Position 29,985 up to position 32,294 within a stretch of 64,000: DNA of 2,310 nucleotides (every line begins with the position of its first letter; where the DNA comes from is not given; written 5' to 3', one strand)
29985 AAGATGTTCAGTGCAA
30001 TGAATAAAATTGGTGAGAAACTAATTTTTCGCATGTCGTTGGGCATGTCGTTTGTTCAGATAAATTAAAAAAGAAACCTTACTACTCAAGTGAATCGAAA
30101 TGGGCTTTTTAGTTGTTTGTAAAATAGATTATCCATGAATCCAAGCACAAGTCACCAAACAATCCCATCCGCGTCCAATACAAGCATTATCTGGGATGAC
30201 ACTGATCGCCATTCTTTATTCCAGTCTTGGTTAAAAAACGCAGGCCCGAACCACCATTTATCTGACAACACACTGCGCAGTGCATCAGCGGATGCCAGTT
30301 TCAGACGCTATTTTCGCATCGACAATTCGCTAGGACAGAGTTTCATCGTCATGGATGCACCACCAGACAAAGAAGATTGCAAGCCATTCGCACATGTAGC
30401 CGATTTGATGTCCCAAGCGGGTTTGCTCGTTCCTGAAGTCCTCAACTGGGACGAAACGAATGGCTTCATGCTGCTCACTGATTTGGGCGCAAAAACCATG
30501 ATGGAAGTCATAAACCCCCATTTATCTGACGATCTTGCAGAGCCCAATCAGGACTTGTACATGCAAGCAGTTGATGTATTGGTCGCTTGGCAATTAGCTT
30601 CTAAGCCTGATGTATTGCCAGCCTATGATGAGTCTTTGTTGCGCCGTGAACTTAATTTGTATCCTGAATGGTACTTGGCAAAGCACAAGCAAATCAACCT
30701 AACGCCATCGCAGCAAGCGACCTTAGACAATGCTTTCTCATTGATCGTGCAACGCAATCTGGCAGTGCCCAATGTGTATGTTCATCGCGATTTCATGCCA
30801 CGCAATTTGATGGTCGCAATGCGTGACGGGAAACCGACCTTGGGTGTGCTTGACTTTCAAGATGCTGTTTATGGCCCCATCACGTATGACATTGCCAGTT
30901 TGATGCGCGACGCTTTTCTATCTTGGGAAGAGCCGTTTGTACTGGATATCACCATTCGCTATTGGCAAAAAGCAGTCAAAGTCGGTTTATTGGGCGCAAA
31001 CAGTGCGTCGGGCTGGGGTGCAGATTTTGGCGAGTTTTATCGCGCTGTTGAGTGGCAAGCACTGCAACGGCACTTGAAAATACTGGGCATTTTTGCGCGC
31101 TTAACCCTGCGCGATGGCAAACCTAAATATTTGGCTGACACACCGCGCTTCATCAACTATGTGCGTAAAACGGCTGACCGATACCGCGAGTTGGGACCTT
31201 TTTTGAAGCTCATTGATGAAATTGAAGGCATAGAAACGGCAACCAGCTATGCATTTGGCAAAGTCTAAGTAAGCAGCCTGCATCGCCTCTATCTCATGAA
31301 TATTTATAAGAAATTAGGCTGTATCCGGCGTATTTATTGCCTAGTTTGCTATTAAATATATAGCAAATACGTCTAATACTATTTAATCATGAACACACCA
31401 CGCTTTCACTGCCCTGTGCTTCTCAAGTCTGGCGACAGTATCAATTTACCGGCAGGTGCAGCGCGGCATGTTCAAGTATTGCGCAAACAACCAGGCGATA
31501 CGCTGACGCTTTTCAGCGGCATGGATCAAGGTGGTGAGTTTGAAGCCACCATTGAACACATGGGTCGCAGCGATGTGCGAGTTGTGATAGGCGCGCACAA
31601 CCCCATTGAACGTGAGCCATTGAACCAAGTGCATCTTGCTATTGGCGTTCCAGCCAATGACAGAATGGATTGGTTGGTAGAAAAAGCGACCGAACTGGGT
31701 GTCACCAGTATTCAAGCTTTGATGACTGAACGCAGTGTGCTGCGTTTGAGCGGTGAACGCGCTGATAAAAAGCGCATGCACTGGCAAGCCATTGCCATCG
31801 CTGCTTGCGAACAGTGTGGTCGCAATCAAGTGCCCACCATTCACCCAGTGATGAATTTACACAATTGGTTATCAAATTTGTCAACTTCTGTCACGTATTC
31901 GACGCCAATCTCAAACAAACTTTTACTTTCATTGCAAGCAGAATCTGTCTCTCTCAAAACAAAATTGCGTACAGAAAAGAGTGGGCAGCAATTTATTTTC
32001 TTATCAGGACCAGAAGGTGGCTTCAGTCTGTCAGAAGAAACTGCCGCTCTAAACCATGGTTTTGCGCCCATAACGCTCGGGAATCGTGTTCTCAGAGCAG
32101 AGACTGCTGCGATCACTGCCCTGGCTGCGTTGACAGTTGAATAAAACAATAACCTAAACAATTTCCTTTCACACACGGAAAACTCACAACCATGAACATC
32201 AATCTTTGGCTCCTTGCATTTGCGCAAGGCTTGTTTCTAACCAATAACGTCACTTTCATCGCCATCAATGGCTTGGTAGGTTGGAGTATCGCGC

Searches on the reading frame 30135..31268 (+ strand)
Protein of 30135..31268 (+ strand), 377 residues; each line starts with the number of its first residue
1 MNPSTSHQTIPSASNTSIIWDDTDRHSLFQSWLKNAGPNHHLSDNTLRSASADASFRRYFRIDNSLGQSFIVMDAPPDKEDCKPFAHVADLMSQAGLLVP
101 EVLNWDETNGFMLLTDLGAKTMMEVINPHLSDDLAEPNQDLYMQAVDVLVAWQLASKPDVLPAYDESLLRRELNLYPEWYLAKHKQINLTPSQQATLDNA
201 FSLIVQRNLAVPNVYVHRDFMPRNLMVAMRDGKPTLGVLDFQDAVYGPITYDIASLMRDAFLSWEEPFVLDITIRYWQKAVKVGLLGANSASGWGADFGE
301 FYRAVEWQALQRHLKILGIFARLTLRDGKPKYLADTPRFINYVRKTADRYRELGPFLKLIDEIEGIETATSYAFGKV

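Call 13: search_protein_families(library=pfam, proteins=[window:30135-31268:+])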
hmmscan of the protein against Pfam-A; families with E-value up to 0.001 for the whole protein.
window:30135-31268:+ (377 aa): 1 family
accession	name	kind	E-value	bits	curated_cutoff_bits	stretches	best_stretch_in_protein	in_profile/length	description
PF01636.29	APH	-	6.5e-34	118.2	23.2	1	47-278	2-230/239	Phosphotransferase enzyme family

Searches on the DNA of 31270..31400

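Call 50: search_rna_families(source=window, start=31270, end=31400, threshold=evalue, max_evalue=10)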
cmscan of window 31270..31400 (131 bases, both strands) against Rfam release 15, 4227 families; matches with E-value up to 10: 3.
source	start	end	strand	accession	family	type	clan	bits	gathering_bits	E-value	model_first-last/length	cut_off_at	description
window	31337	31376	+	RF04008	mir-4880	Gene; miRNA;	-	14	100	2.3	1-75/75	no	mir-4880 microRNA precursor family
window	31301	31394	-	RF01507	Afu_298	Gene; snRNA; snoRNA; CD-box;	-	14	40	7.1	1-93/93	no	A. fimigatus snoRNA Afu_298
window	31270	31295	+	RF01782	ASpks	Gene; antisense;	-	12.6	52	3.5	50-75/75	5'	ASpks TB sRNA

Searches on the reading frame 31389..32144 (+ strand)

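Call 13: search_protein_families(library=pfam, proteins=[window:31389-32144:+])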
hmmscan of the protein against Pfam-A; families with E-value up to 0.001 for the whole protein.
window:31389-32144:+ (251 aa): 2 families
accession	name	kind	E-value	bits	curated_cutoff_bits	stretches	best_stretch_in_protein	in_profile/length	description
PF04452.19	Methyltrans_RNA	-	1.1e-49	168.6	23.9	1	76-248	3-164/165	RNA methyltransferase domain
PF20260.4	PUA_4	-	4e-06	27.3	23.9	1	24-67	5-47/48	RNA methyltransferase PUA domain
